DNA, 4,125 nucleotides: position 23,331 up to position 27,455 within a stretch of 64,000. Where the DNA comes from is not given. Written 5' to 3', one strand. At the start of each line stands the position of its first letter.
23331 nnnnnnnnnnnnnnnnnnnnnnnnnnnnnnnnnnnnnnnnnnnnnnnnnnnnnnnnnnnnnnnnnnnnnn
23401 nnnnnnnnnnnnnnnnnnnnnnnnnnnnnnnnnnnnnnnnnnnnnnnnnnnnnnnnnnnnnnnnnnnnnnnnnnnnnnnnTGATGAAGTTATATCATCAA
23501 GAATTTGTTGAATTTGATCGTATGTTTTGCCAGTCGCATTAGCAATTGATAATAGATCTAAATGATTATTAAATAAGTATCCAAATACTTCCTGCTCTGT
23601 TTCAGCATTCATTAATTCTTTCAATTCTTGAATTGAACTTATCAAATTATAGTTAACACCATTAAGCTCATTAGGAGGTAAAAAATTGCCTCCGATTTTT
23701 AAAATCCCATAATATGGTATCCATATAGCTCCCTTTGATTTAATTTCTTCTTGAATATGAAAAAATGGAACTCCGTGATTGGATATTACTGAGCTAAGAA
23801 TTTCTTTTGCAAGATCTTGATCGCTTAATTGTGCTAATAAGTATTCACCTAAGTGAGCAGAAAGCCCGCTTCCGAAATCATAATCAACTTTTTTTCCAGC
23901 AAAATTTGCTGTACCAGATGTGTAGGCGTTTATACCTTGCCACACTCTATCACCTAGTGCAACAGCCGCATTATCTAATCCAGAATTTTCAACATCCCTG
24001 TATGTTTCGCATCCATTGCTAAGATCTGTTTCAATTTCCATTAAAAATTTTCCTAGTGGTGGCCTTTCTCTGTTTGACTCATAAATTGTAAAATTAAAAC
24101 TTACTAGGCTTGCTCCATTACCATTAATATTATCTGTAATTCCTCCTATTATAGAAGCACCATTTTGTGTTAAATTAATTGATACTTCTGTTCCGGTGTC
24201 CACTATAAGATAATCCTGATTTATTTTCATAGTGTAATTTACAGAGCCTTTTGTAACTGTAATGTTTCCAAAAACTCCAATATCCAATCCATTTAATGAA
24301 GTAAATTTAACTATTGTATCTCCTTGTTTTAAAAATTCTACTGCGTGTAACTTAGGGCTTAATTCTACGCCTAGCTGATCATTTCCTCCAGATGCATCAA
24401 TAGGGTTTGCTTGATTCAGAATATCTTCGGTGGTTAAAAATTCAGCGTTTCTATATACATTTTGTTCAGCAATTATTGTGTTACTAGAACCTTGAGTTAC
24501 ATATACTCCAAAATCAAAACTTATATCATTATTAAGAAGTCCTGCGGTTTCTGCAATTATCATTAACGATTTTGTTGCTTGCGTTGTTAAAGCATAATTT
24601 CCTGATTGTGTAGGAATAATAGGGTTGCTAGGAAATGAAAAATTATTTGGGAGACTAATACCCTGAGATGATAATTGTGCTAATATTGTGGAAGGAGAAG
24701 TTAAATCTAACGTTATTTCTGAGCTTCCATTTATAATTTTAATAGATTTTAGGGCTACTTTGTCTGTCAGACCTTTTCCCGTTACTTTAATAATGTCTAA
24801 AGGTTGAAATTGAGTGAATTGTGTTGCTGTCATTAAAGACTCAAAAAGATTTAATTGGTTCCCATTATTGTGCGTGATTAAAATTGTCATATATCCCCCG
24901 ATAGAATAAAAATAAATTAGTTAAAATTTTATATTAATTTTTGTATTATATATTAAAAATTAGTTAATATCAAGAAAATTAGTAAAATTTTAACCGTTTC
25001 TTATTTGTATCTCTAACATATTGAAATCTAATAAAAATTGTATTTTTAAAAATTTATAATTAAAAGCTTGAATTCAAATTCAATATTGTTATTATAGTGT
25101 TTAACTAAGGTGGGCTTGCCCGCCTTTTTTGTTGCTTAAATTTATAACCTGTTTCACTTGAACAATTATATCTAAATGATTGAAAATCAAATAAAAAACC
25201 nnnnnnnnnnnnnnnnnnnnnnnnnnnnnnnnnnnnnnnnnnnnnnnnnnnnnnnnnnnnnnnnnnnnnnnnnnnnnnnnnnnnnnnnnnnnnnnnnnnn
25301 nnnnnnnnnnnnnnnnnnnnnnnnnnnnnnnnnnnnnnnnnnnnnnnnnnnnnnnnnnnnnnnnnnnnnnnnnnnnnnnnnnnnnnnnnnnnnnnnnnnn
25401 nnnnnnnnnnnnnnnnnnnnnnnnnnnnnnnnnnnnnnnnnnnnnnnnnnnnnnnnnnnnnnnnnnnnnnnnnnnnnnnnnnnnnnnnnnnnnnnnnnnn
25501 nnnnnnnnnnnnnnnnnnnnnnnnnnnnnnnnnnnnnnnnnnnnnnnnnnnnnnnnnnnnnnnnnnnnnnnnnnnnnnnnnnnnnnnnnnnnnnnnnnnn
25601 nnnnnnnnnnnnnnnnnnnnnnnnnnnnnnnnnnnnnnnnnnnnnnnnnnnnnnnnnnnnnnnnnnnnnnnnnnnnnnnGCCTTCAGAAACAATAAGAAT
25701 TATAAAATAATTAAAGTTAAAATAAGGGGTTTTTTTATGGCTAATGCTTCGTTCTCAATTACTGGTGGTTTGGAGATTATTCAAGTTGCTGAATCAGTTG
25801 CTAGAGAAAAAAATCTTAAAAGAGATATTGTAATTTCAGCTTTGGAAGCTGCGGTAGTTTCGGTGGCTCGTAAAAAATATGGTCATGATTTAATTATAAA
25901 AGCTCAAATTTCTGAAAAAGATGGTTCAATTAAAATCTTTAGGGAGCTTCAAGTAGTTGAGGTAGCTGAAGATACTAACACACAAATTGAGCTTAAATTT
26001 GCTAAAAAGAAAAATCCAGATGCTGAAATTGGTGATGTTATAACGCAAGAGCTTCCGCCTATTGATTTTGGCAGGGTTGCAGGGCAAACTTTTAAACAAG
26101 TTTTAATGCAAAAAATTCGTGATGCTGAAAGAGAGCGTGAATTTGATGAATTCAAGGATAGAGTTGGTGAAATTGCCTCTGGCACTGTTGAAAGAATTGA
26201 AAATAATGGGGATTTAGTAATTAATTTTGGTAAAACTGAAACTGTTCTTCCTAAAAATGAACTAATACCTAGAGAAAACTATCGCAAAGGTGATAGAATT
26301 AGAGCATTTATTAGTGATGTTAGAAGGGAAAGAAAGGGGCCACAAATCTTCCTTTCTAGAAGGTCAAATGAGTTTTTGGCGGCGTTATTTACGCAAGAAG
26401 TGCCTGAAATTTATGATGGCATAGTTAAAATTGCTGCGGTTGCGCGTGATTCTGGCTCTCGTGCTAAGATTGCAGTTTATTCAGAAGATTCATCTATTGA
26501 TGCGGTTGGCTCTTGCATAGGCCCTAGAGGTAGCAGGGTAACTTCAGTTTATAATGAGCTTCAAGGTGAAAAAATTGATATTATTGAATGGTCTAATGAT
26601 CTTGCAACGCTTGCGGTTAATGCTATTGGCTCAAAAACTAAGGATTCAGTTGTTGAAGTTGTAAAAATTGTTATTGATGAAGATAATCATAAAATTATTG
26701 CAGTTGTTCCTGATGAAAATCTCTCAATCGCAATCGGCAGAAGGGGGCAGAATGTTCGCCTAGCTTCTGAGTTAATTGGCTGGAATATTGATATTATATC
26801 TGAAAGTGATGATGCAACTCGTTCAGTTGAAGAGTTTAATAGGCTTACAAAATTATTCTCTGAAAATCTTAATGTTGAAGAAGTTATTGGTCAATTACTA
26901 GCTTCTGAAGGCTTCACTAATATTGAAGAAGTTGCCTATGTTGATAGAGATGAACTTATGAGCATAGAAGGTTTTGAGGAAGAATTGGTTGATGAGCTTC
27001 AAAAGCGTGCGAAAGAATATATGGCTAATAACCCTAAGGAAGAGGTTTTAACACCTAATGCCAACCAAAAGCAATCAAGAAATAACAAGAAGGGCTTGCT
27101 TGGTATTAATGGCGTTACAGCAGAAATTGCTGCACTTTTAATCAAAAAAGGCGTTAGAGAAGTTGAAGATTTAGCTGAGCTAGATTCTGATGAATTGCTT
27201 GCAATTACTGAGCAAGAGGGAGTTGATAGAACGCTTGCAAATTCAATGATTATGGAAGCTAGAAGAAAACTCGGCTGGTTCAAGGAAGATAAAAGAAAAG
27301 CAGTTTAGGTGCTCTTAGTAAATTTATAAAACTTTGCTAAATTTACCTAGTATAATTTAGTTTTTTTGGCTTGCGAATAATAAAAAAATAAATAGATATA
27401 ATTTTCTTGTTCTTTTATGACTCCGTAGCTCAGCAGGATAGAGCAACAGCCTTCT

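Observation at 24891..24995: The two largest genes in the window share one promoter cassette at the same distance from their start codons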

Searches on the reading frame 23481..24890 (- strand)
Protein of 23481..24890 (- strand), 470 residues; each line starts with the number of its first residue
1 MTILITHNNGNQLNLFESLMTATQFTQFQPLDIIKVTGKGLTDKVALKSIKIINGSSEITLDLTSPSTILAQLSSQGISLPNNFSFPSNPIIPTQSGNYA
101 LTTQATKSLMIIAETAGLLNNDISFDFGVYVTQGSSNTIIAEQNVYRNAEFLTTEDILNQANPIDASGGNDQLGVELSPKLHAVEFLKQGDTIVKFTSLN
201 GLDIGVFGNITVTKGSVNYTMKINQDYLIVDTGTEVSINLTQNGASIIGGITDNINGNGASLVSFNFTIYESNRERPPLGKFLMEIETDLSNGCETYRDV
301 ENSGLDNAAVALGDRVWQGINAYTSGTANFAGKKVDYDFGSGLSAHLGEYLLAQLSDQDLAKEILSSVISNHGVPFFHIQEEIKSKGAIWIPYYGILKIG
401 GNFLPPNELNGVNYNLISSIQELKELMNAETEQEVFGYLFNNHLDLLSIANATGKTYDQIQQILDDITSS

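Call 43: find_homologous_proteins(query=A5, max_evalue=0.01)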
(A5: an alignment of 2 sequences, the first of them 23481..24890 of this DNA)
Query A5 (2 sequences): 8000 candidates shared short words with the query, none scored E <= 0.01.

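Call 47: predict_structure(alignment_id=A4)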
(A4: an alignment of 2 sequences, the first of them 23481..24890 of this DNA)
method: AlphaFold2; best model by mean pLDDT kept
length: 470 residues; sequences in the alignment: 2
mean_pLDDT: 45.5   pTM: 0.30
mean pLDDT of the five models: 45.5, 43.8, 40.6, 40.0, 37.0
residues with pLDDT >= 90: 0; 70-90: 65; 50-70: 96; < 50: 309
segments of 3 or more residues with pLDDT < 50: 1-44, 92-100, 120-123, 128-378
pLDDT, mean of each block of 10 residues (from residue 1): 26 29 26 33 52 65 65 74 61 43 56 60 50 44 36 31 25 21 24 25 37 40 36 28 30 35 43 38 40 35 30 31 33 34 34 39 42 45 69 70 66 73 83 75 63 74 72
secondary structure, 60 per line:
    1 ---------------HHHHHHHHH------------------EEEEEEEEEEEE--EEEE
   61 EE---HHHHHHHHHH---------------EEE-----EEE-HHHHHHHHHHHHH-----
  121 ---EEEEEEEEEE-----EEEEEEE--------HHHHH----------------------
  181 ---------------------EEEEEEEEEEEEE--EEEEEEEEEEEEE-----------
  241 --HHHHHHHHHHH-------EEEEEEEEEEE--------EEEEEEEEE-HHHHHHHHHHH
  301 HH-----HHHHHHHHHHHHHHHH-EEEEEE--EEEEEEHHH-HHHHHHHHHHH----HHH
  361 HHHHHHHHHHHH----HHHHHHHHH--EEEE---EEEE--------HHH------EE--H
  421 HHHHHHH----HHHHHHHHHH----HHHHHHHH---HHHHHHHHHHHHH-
elements in order: H16-24 E43-54 E57-62 H66-75 E91-93 E99-101 H103-115 E124-133 E139-145 H154-158 E202-214 E217-229 H243-253 E261-271 E280-288 H290-302 H308-323 E325-330 E333-338 H343-353 H358-372 H377-385 E388-391 E395-398 H420-427 H432-441 H446-453 H457-469

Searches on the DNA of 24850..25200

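Call 82: search_rna_families(source=window, start=24850, end=25200, threshold=evalue, max_evalue=1)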
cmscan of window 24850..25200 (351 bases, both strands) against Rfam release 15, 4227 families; matches with E-value up to 1: 1.
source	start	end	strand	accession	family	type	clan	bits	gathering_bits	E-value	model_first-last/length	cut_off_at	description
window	25058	25137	+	RF00558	L20_leader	Cis-reg; leader;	-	22.3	58.7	0.033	1-127/127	no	Ribosomal protein L20 leader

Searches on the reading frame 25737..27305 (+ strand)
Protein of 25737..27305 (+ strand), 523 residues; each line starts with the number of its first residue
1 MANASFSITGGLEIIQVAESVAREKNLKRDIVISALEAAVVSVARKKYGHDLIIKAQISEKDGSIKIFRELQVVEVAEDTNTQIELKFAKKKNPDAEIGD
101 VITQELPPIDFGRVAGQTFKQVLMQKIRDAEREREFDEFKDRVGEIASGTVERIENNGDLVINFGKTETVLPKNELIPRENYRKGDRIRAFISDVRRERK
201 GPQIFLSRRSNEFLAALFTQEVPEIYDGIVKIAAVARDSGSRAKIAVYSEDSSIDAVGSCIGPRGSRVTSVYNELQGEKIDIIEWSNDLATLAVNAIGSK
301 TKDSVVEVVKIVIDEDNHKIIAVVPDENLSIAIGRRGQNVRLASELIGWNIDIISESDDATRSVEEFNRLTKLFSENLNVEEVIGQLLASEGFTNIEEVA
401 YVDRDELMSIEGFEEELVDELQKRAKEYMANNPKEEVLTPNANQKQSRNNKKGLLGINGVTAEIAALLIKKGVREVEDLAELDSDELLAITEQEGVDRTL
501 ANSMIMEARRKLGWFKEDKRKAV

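Call 11: search_protein_families(library=pfam, proteins=[window:25737-27305:+], max_evalue=0.01)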
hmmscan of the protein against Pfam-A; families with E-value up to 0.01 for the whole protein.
window:25737-27305:+ (523 aa): 9 families
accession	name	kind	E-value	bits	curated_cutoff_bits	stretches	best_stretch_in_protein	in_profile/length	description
PF08529.16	NusA_N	-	2.7e-34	118.4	23.8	1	13-133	1-119/119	NusA N-terminal domain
PF13184.12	KH_5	-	5.4e-25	87.8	27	1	240-297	2-59/69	NusA-like KH domain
PF14520.12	HHH_5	-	6.2e-13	49.5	27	2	454-510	4-57/57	Helix-hairpin-helix domain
PF00575.29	S1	-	2.3e-05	25.1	22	1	140-203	1-70/74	S1 RNA binding domain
PF07650.23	KH_2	-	0.00039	20.6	22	1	306-355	13-62/78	KH domain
PF23095.1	KH_NusA_C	-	0.00057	20.3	34.2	1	326-353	7-34/59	Transcription termination/antitermination protein NusA, KH domain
PF14229.12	DUF4332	-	0.0053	17.4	23.2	0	454-505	55-106/122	Domain of unknown function (DUF4332)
PF13509.12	S1_2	-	0.0058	17.2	21.8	0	143-192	1-48/61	S1 domain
PF00013.35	KH_1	-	0.0081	16.3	21.5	0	324-359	6-42/66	KH domain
